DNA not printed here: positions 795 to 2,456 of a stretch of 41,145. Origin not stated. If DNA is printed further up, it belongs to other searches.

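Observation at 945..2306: Soluble PstB-like ABC ATPase with a degenerate signature motif fused to a Cys-based protein phosphatase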

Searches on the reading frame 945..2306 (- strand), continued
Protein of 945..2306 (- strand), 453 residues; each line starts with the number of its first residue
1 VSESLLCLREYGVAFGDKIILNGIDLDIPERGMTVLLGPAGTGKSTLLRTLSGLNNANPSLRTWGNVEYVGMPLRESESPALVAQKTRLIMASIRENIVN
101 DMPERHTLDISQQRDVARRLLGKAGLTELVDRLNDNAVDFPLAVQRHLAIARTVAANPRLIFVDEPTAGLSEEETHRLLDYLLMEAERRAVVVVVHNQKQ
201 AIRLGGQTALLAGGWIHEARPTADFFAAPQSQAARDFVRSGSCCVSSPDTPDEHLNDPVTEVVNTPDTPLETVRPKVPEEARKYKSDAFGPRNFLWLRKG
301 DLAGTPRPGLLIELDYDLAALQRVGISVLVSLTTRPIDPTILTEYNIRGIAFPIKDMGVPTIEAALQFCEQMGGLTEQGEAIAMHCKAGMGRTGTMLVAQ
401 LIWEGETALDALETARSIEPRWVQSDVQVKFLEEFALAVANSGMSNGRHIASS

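Call 5: find_homologous_proteins(query=window:945-2306:-)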
Query window:945-2306:- (453 aa): 1607 proteins with E <= 0.001 among 8000 candidates; the best 120 are listed.
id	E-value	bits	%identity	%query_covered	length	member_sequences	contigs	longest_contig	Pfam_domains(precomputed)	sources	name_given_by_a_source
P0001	1.5e-275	932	91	100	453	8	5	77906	PF22784.2,PF13604.13,PF22741.2,PF00005.34,PF22785.2,PF00102.33,PF00782.26,PF13191.13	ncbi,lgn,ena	-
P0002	5.9e-272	920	90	100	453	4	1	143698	PF22784.2,PF13604.13,PF22741.2,PF00005.34,PF22785.2,PF00102.33,PF00782.26,PF13191.13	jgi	-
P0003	1.6e-269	912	90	100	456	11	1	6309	PF22784.2,PF13604.13,PF22741.2,PF00005.34,PF22785.2,PF13401.13,PF00102.33,PF00782.26,PF13191.13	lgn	-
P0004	1.1e-268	909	89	100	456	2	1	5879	PF22784.2,PF13604.13,PF22741.2,PF00005.34,PF22785.2,PF13401.13,PF00102.33,PF00782.26,PF13191.13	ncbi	-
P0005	1.9e-267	905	88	100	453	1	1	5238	PF22784.2,PF13604.13,PF22741.2,PF00005.34,PF22785.2,PF00102.33,PF00782.26,PF13191.13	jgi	-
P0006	2.1e-266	902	88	100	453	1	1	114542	PF22784.2,PF00005.34,PF22785.2,PF00102.33,PF00782.26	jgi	-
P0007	2.4e-261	885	87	100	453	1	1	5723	PF22784.2,PF13604.13,PF22741.2,PF00005.34,PF22785.2,PF00102.33,PF00782.26,PF13304.13,PF13191.13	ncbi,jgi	-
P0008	2.4e-257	872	86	100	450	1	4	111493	PF22784.2,PF13604.13,PF22741.2,PF00005.34,PF22785.2,PF00102.33,PF00782.26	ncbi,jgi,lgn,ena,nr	ncbi:MAG TPA: ATP-binding cassette domain-containing protein [Gammaproteobacteria bacterium]|nr:ATP-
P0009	7.5e-257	870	84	100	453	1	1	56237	PF22784.2,PF13604.13,PF22741.2,PF00005.34,PF22785.2,PF00102.33,PF00782.26,PF13304.13,PF13191.13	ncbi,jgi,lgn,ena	-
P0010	3.8e-254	861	83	100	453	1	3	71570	PF22784.2,PF13604.13,PF22741.2,PF00005.34,PF22785.2,PF00102.33,PF00782.26,PF13304.13,PF13191.13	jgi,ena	-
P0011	2.9e-252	855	82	100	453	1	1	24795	PF22784.2,PF13604.13,PF22741.2,PF00005.34,PF22785.2,PF00102.33,PF00782.26,PF13304.13,PF13191.13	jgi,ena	-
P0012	5.7e-251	851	82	100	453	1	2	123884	PF22784.2,PF13604.13,PF22741.2,PF00005.34,PF22785.2,PF00102.33,PF00782.26,PF13304.13,PF13191.13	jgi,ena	-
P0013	2.0e-250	849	83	100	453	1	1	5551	PF22784.2,PF13604.13,PF22741.2,PF00005.34,PF22785.2,PF00102.33,PF00782.26,PF13191.13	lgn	-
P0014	6.4e-247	837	82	100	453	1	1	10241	PF22784.2,PF13604.13,PF22741.2,PF00005.34,PF22785.2,PF00102.33,PF00782.26,PF13304.13,PF13191.13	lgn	-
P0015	4.2e-245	832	81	100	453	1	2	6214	PF22784.2,PF13604.13,PF22741.2,PF00005.34,PF22785.2,PF13401.13,PF00102.33,PF00782.26,PF13304.13,PF13191.13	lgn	-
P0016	9.6e-245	830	81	100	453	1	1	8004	PF22784.2,PF13604.13,PF22741.2,PF00005.34,PF22785.2,PF13401.13,PF00102.33,PF00782.26,PF13191.13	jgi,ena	-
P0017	3.0e-244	829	81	100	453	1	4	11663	PF22784.2,PF13604.13,PF22741.2,PF00005.34,PF22785.2,PF13401.13,PF00102.33,PF00782.26,PF13304.13,PF13191.13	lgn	-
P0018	6.7e-244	828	81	100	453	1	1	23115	PF22784.2,PF13604.13,PF22741.2,PF00005.34,PF22785.2,PF13401.13,PF00102.33,PF00782.26,PF13304.13,PF13191.13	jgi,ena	-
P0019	2.1e-241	819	80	100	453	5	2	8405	PF22784.2,PF22741.2,PF00005.34,PF22785.2,PF13401.13,PF00102.33,PF00782.26,PF13304.13,PF13191.13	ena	-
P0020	3.8e-241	818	80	100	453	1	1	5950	PF22784.2,PF13604.13,PF22741.2,PF00005.34,PF22785.2,PF00102.33,PF00782.26,PF13304.13,PF13191.13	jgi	jgi:atypical dual specificity phosphatase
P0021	4.2e-239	812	80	100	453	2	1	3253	PF22784.2,PF13604.13,PF22741.2,PF00005.34,PF22785.2,PF00102.33,PF00782.26,PF13191.13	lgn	-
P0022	3.7e-237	805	79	100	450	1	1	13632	PF22784.2,PF13604.13,PF22741.2,PF00005.34,PF22785.2,PF00102.33,PF00782.26,PF13304.13,PF13191.13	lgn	-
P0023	1.8e-236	803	80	99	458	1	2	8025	PF22784.2,PF22741.2,PF00005.34,PF22785.2,PF00102.33,PF00782.26,PF13191.13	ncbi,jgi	ncbi:MAG: ATP-binding cassette domain-containing protein [Granulosicoccaceae bacterium]|jgi:atypical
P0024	3.7e-235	799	78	100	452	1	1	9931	PF22784.2,PF13604.13,PF22741.2,PF00005.34,PF22785.2,PF00102.33,PF00782.26,PF13304.13,PF13191.13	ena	-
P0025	2.1e-233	793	79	100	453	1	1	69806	PF22784.2,PF22741.2,PF00005.34,PF22785.2,PF00102.33,PF00782.26,PF13304.13,PF13191.13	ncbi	-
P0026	4.4e-232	789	76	100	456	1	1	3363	PF22784.2,PF13604.13,PF22741.2,PF00005.34,PF22785.2,PF00102.33,PF00782.26,PF13304.13,PF13191.13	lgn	-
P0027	5.1e-231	785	77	100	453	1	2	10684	PF22784.2,PF22741.2,PF00005.34,PF22785.2,PF00102.33,PF00782.26,PF13191.13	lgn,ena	-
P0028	1.8e-230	783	76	100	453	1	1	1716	PF22784.2,PF22741.2,PF00005.34,PF22785.2,PF00102.33,PF00782.26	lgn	-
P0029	4.9e-228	775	76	100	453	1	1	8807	PF22784.2,PF13604.13,PF22741.2,PF00005.34,PF22785.2,PF00102.33,PF00782.26,PF13304.13,PF13191.13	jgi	jgi:atypical dual specificity phosphatase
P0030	7.8e-228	775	78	100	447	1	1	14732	PF22784.2,PF13604.13,PF22741.2,PF00005.34,PF22785.2,PF00102.33,PF00782.26,PF13191.13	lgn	-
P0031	1.0e-227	774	77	98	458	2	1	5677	PF22784.2,PF22741.2,PF00005.34,PF22785.2,PF00102.33,PF00782.26,PF13304.13,PF13191.13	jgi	jgi:atypical dual specificity phosphatase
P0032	7.8e-227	771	75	99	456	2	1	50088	PF22784.2,PF13604.13,PF22741.2,PF00005.34,PF22785.2,PF00102.33,PF00782.26,PF13304.13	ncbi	ncbi:MAG: ATP-binding cassette domain-containing protein [Gammaproteobacteria bacterium]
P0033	2.0e-225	767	77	100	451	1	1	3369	PF22784.2,PF13604.13,PF22741.2,PF00005.34,PF22785.2,PF00102.33,PF00782.26,PF13191.13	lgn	-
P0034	3.9e-224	762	74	100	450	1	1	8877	PF22784.2,PF13604.13,PF22741.2,PF00005.34,PF22785.2,PF13401.13,PF00102.33,PF00782.26,PF13304.13,PF13191.13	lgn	-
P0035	8.4e-224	761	76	100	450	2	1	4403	PF22784.2,PF22741.2,PF00005.34,PF22785.2,PF00782.26,PF13191.13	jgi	jgi:ABC-type phosphate transport system ATPase subunit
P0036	1.6e-223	760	74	100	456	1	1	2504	PF22784.2,PF13604.13,PF22741.2,PF00005.34,PF22785.2,PF00102.33,PF00782.26,PF13304.13,PF13191.13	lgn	-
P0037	4.0e-223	759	74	99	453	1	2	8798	PF22784.2,PF22741.2,PF00005.34,PF22785.2,PF00782.26,PF13191.13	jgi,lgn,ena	-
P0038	1.8e-221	754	73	100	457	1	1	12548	PF22784.2,PF13604.13,PF22741.2,PF00005.34,PF22785.2,PF00102.33,PF00782.26,PF13304.13,PF13191.13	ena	-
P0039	5.4e-220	749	73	100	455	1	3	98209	PF22784.2,PF13604.13,PF22741.2,PF00005.34,PF22785.2,PF00102.33,PF00782.26,PF13304.13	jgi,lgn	-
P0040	9.9e-211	718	71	100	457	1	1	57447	PF22784.2,PF13604.13,PF22741.2,PF00005.34,PF22785.2,PF00782.26,PF13304.13,PF13191.13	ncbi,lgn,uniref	ncbi:hypothetical protein MNBD_GAMMA12-1280 [hydrothermal vent metagenome]|uniref:ABC transporter do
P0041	1.7e-209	714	71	100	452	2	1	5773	PF22784.2,PF22741.2,PF00005.34,PF22785.2,PF13401.13,PF00102.33,PF00782.26,PF13304.13,PF13191.13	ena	-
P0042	2.7e-208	710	70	100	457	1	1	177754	PF22784.2,PF22741.2,PF00005.34,PF22785.2,PF00782.26,PF13304.13,PF13191.13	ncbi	-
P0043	8.2e-208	709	71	97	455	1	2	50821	PF22784.2,PF22741.2,PF00005.34,PF22785.2,PF00782.26,PF13191.13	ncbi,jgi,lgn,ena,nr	ncbi:MAG TPA: ATP-binding cassette domain-containing protein [Gammaproteobacteria bacterium]|nr:ATP-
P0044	5.1e-207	706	68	100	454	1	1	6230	PF22784.2,PF13604.13,PF22741.2,PF00005.34,PF22785.2,PF13401.13,PF00102.33,PF00782.26,PF13304.13,PF13191.13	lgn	-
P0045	1.3e-203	695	70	100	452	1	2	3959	PF22784.2,PF13604.13,PF00005.34,PF22785.2,PF00102.33,PF00782.26,PF13304.13,PF13191.13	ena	-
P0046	2.6e-174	598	61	97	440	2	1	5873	PF22784.2,PF22741.2,PF00005.34,PF22785.2,PF13401.13,PF00102.33,PF00782.26,PF13191.13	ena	-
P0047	8.5e-174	597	60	96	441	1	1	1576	PF22784.2,PF22741.2,PF00005.34,PF22785.2,PF13401.13,PF00102.33,PF00782.26,PF13191.13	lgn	-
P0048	4.0e-172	591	59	96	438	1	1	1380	PF22784.2,PF22741.2,PF00005.34,PF22785.2,PF13401.13,PF00102.33,PF00782.26,PF13191.13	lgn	-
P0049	1.7e-171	589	60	96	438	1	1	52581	PF22784.2,PF22741.2,PF00005.34,PF22785.2,PF13401.13,PF00102.33,PF00782.26,PF13304.13,PF20720.4,PF13191.13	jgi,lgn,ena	-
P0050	4.7e-171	588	58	97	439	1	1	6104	PF22784.2,PF13604.13,PF22741.2,PF00005.34,PF22785.2,PF00102.33,PF13304.13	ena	-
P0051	1.9e-170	586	59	95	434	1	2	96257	PF22784.2,PF13604.13,PF22741.2,PF00005.34,PF22785.2,PF00102.33,PF00782.26,PF13191.13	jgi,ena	-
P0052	2.4e-170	585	59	96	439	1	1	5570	PF22784.2,PF00005.34,PF22785.2,PF13401.13,PF00102.33,PF00782.26,PF13191.13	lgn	-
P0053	9.8e-169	580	59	97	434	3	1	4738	PF22784.2,PF22741.2,PF00005.34,PF22785.2,PF00102.33,PF00782.26,PF13191.13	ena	-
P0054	5.3e-168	577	59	96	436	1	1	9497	PF22784.2,PF22741.2,PF00005.34,PF22785.2,PF13401.13,PF00102.33,PF00782.26,PF13304.13,PF20720.4,PF13191.13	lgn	-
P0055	5.5e-168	577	59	96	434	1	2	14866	PF22784.2,PF13604.13,PF22741.2,PF00005.34,PF22785.2,PF00102.33,PF00782.26,PF13191.13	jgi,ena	-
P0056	2.6e-167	575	58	100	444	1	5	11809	PF22784.2,PF22741.2,PF00005.34,PF22785.2,PF00102.33,PF00782.26,PF13304.13,PF13191.13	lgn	-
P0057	1.4e-166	573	61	97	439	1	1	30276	PF22784.2,PF13604.13,PF22741.2,PF00005.34,PF22785.2,PF00102.33,PF00782.26,PF13304.13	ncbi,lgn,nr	ncbi:MAG: hypothetical protein BMS9Abin36_1245 [Gammaproteobacteria bacterium]|nr:MAG: hypothetical 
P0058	1.2e-165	570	58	98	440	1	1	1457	PF22784.2,PF22741.2,PF00005.34,PF22785.2,PF13191.13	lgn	-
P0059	2.8e-165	568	57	96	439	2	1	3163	PF22784.2,PF22741.2,PF00005.34,PF22785.2,PF00782.26,PF13191.13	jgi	jgi:atypical dual specificity phosphatase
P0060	3.6e-165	568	59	98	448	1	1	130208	PF22784.2,PF22741.2,PF00005.34,PF22785.2,PF00102.33,PF00782.26,PF13304.13,PF13191.13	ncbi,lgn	-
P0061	6.8e-164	564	58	100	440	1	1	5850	PF22784.2,PF22741.2,PF00005.34,PF22785.2,PF00102.33,PF00782.26,PF13304.13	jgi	-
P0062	6.9e-164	564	57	98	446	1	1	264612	PF22784.2,PF22741.2,PF00005.34,PF22785.2,PF00102.33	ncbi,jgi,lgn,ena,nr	ncbi:MAG: ATP-binding cassette domain-containing protein [Gammaproteobacteria bacterium]|nr:ATP-bind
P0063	1.4e-163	563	59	98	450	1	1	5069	PF22784.2,PF22741.2,PF00005.34,PF22785.2,PF00782.26,PF13304.13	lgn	-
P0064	2.9e-163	562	58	97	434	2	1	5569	PF22784.2,PF22741.2,PF00005.34,PF22785.2,PF00102.33,PF00782.26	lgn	-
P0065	2.6e-162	559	59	98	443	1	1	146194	PF22784.2,PF22741.2,PF00005.34,PF22785.2,PF00102.33,PF00782.26,PF13304.13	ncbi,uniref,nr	ncbi:ATP-binding cassette domain-containing protein [Exilibacterium tricleocarpae]|uniref:ATP-bindin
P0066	1.9e-161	556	58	96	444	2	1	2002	PF22784.2,PF22741.2,PF00005.34,PF22785.2,PF00782.26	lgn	-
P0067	2.5e-161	555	56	99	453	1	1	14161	PF22784.2,PF22741.2,PF00005.34,PF22785.2,PF00102.33,PF00782.26,PF13191.13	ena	-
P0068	6.2e-161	554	57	97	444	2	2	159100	PF22784.2,PF22741.2,PF00005.34,PF22785.2,PF13401.13,PF00782.26,PF13304.13,PF13191.13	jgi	-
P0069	7.2e-161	554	57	100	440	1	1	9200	PF22784.2,PF22741.2,PF00005.34,PF22785.2,PF00102.33,PF13191.13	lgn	-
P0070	8.8e-161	554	58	96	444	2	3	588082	PF22784.2,PF22741.2,PF00005.34,PF22785.2,PF00102.33,PF00782.26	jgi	-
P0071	9.8e-161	553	59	97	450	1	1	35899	PF22784.2,PF00005.34,PF22785.2,PF00102.33,PF00782.26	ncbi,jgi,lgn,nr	ncbi:MAG: ATP-binding cassette domain-containing protein [Gammaproteobacteria bacterium]|nr:ATP-bind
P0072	2.7e-160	552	58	98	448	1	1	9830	PF22784.2,PF00005.34,PF22785.2,PF00102.33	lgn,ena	-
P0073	3.4e-160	552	58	97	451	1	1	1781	PF22784.2,PF22741.2,PF00005.34,PF22785.2,PF13401.13,PF00102.33,PF00782.26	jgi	jgi:atypical dual specificity phosphatase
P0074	6.2e-160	551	57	98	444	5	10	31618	PF22784.2,PF14566.12,PF13604.13,PF22741.2,PF00005.34,PF22785.2,PF13401.13,PF00102.33,PF00782.26,PF13304.13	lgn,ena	-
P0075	9.2e-160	550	57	96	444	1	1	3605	PF22784.2,PF13604.13,PF22741.2,PF00005.34,PF22785.2,PF00782.26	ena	-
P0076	3.4e-159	548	57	97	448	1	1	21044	PF22784.2,PF14566.12,PF13604.13,PF22741.2,PF00005.34,PF22785.2,PF00102.33,PF00782.26,PF13304.13,PF13191.13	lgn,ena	-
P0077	3.9e-159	548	57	97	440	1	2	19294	PF22784.2,PF14566.12,PF22741.2,PF00005.34,PF22785.2,PF13401.13,PF00102.33,PF00782.26,PF13304.13,PF13191.13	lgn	-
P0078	5.0e-159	548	57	97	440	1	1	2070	PF22784.2,PF22741.2,PF00005.34,PF22785.2,PF00782.26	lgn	-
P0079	6.1e-159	548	56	97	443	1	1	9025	PF22784.2,PF22741.2,PF00005.34,PF22785.2,PF00102.33,PF00782.26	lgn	-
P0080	1.2e-158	547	59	97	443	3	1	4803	PF22784.2,PF22741.2,PF00005.34,PF22785.2,PF00102.33,PF00782.26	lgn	-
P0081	1.8e-158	546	56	100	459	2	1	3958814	PF22784.2,PF22741.2,PF00005.34,PF22785.2,PF00782.26,PF13304.13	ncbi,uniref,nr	ncbi:ABC transporter [Sulfurifustis variabilis]|uniref:ABC transporter n=1 Tax=Sulfurifustis variabi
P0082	3.0e-158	545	54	100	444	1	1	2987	PF22784.2,PF22741.2,PF00005.34,PF22785.2,PF00782.26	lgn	-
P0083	2.0e-157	543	56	97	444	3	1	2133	PF22784.2,PF22741.2,PF00005.34,PF22785.2,PF00782.26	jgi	jgi:atypical dual specificity phosphatase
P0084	9.2e-157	540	56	97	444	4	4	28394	PF22784.2,PF22741.2,PF00005.34,PF22785.2,PF00782.26,PF13304.13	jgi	jgi:atypical dual specificity phosphatase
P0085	1.2e-156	540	56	96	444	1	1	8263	PF22784.2,PF22741.2,PF00005.34,PF22785.2,PF13401.13,PF00782.26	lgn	-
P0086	1.4e-156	540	57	96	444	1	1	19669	PF22784.2,PF22741.2,PF00005.34,PF22785.2,PF13401.13,PF00102.33,PF00782.26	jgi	-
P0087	2.3e-156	539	56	98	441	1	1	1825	PF22784.2,PF22741.2,PF00005.34,PF22785.2,PF00102.33,PF00782.26,PF13304.13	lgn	-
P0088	3.1e-156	539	56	98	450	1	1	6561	PF22784.2,PF05706.18,PF14566.12,PF22741.2,PF00005.34,PF22785.2,PF00102.33,PF00782.26,PF13304.13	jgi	jgi:atypical dual specificity phosphatase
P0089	5.1e-156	538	59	96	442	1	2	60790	PF22784.2,PF22741.2,PF00005.34,PF22785.2,PF00782.26,PF13191.13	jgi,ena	-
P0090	6.7e-156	538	56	94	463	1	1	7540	PF22784.2,PF13604.13,PF00005.34,PF22785.2,PF13401.13,PF00782.26,PF13191.13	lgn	-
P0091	7.7e-156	537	58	98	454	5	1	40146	PF22784.2,PF00005.34,PF22785.2,PF00102.33,PF00782.26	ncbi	-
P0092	1.5e-155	536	55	97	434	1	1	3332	PF22784.2,PF00005.34,PF22785.2,PF13401.13,PF00102.33,PF00782.26,PF13191.13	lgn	-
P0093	1.8e-155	536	54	99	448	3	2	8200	PF22784.2,PF13604.13,PF22741.2,PF00005.34,PF22785.2,PF13401.13,PF00782.26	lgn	-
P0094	2.5e-155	536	58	96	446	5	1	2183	PF22784.2,PF22741.2,PF00005.34,PF22785.2,PF00102.33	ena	-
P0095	4.1e-155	535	54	99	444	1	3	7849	PF22784.2,PF22741.2,PF00005.34,PF22785.2,PF13401.13,PF00782.26,PF13191.13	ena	-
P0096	5.0e-155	535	55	97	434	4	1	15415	PF22784.2,PF22741.2,PF00005.34,PF22785.2,PF00102.33,PF00782.26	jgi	-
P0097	5.3e-155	535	56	98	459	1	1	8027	PF22784.2,PF22741.2,PF00005.34,PF22785.2,PF13401.13,PF00102.33,PF00782.26,PF13191.13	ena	-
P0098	6.3e-155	534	57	96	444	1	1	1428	PF22784.2,PF22741.2,PF00005.34,PF22785.2,PF13401.13,PF00782.26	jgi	-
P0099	4.7e-154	531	56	98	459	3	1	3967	PF22784.2,PF22741.2,PF00005.34,PF22785.2,PF00782.26,PF13191.13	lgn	-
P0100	8.6e-154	531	55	99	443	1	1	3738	PF22784.2,PF22741.2,PF00005.34,PF22785.2,PF00102.33,PF00782.26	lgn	-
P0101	1.8e-153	530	55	99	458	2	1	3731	PF22784.2,PF14566.12,PF22741.2,PF00005.34,PF22785.2,PF00782.26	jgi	-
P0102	3.3e-153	529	56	97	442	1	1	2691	PF22784.2,PF00005.34,PF22785.2,PF00782.26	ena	-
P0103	5.5e-153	528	54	98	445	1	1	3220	PF22784.2,PF00005.34,PF22785.2,PF00782.26,PF13304.13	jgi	jgi:atypical dual specificity phosphatase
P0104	7.0e-153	528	55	97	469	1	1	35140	PF22784.2,PF22741.2,PF00005.34,PF22785.2,PF00102.33,PF00782.26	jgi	jgi:atypical dual specificity phosphatase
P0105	7.6e-153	527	58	96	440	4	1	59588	PF22784.2,PF13604.13,PF22741.2,PF00005.34,PF22785.2,PF00782.26,PF13304.13,PF13191.13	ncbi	-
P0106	9.5e-153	527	56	97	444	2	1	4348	PF22784.2,PF22741.2,PF00005.34,PF22785.2,PF00782.26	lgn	-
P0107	1.2e-152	527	54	99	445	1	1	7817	PF22784.2,PF00005.34,PF22785.2,PF00102.33,PF00782.26,PF13304.13,PF13191.13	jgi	jgi:atypical dual specificity phosphatase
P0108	1.4e-152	527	55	99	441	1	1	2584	PF22784.2,PF22741.2,PF00005.34,PF22785.2,PF00102.33,PF00782.26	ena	-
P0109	1.5e-152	527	56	98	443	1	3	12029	PF22784.2,PF22741.2,PF00005.34,PF22785.2,PF00102.33,PF00782.26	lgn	-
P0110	1.6e-152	526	55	98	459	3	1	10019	PF22784.2,PF00005.34,PF22785.2,PF00102.33,PF00782.26,PF13304.13,PF13191.13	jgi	jgi:atypical dual specificity phosphatase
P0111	2.2e-152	526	55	99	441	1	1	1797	PF22784.2,PF22741.2,PF00005.34,PF22785.2,PF00102.33,PF00782.26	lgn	-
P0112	3.1e-152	526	54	97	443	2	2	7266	PF22784.2,PF00005.34,PF22785.2,PF00102.33,PF00782.26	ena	-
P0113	5.5e-152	525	55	99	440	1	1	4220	PF22784.2,PF22741.2,PF00005.34,PF22785.2,PF00102.33,PF00782.26,PF13191.13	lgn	-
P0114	5.6e-152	525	55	96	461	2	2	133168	PF22784.2,PF22741.2,PF00005.34,PF22785.2,PF00102.33,PF00782.26,PF13304.13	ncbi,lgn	-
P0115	8.3e-152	524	56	97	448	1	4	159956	PF22784.2,PF22741.2,PF00005.34,PF22785.2,PF00782.26,PF13191.13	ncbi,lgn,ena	-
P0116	1.0e-151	524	55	98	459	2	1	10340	PF22784.2,PF00005.34,PF22785.2,PF00102.33,PF00782.26,PF13304.13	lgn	-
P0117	2.1e-151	523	56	97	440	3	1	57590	PF22784.2,PF14566.12,PF22741.2,PF00005.34,PF22785.2,PF13401.13,PF00102.33,PF00782.26,PF13191.13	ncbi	ncbi:MAG: ATP-binding cassette domain-containing protein [Gammaproteobacteria bacterium]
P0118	2.4e-151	523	55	96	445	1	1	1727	PF22784.2,PF14566.12,PF22741.2,PF00005.34,PF22785.2,PF00102.33,PF00782.26,PF13304.13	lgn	-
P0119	3.7e-151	522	55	97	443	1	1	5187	PF22784.2,PF00005.34,PF22785.2,PF13401.13,PF00102.33,PF00782.26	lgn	-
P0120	4.5e-151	522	55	97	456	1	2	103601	PF22784.2,PF22741.2,PF00005.34,PF22785.2,PF00102.33,PF00782.26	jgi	jgi:atypical dual specificity phosphatase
